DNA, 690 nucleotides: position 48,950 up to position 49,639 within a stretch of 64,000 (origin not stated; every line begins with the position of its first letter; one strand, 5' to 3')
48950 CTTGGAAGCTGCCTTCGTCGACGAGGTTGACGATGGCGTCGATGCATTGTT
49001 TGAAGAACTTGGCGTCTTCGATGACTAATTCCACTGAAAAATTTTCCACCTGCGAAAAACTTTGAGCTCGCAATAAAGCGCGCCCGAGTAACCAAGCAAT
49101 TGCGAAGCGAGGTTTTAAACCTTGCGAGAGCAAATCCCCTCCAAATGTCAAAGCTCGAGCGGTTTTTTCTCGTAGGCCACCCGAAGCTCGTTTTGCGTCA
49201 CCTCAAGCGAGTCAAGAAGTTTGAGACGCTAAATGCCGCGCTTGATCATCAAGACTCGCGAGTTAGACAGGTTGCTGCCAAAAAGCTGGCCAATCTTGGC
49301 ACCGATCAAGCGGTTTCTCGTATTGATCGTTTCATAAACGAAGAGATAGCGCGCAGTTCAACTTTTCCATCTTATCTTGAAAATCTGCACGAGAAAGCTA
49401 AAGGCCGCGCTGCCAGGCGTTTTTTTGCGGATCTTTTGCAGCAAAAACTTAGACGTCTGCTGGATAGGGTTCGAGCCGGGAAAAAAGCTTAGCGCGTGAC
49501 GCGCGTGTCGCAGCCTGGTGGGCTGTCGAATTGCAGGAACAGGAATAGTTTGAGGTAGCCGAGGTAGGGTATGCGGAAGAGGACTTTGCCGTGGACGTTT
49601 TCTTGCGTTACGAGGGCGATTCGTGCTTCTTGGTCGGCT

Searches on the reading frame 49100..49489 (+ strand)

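Call 4: search_protein_families(library=pfam, proteins=[window:49100-49489:+], max_evalue=0.1)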
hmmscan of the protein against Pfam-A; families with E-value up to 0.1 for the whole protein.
window:49100-49489:+ (130 aa): 2 families
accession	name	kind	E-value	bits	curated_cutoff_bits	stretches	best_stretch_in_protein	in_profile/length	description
PF13646.12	HEAT_2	-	0.0011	19.7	27.7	1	36-76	28-68/88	HEAT repeats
PF01347.28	Vitellogenin_N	-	0.0097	14.9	24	1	42-84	465-507/590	Lipoprotein amino terminal region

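Call 5: search_protein_families(library=ncbifam, proteins=[window:49100-49489:+], max_evalue=0.1)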
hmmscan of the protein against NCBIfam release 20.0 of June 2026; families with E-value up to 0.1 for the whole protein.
window:49100-49489:+ (130 aa): 2 families
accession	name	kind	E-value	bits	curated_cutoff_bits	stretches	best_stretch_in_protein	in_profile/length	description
NF045915.1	PhycobilmeDegNblB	equivalog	0.0042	16.6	300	1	33-80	124-171/214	phycobilisome degradation protein NblB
NF058502.1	phyc_lyase_CpcE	equivalog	0.0057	16.2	330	1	34-89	68-123/260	C-phycocyanin alpha-cysteine-84 phycocyanobilin lyase subunit CpcE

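Call 70: search_protein_families(library=pfam, max_evalue=0.001, proteins=[window:49145-49489:+])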
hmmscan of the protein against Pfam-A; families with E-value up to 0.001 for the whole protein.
window:49145-49489:+ (115 aa): 1 family
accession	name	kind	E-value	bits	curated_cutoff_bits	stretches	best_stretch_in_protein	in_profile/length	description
PF13646.12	HEAT_2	-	0.00082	20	27.7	0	21-61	28-68/88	HEAT repeats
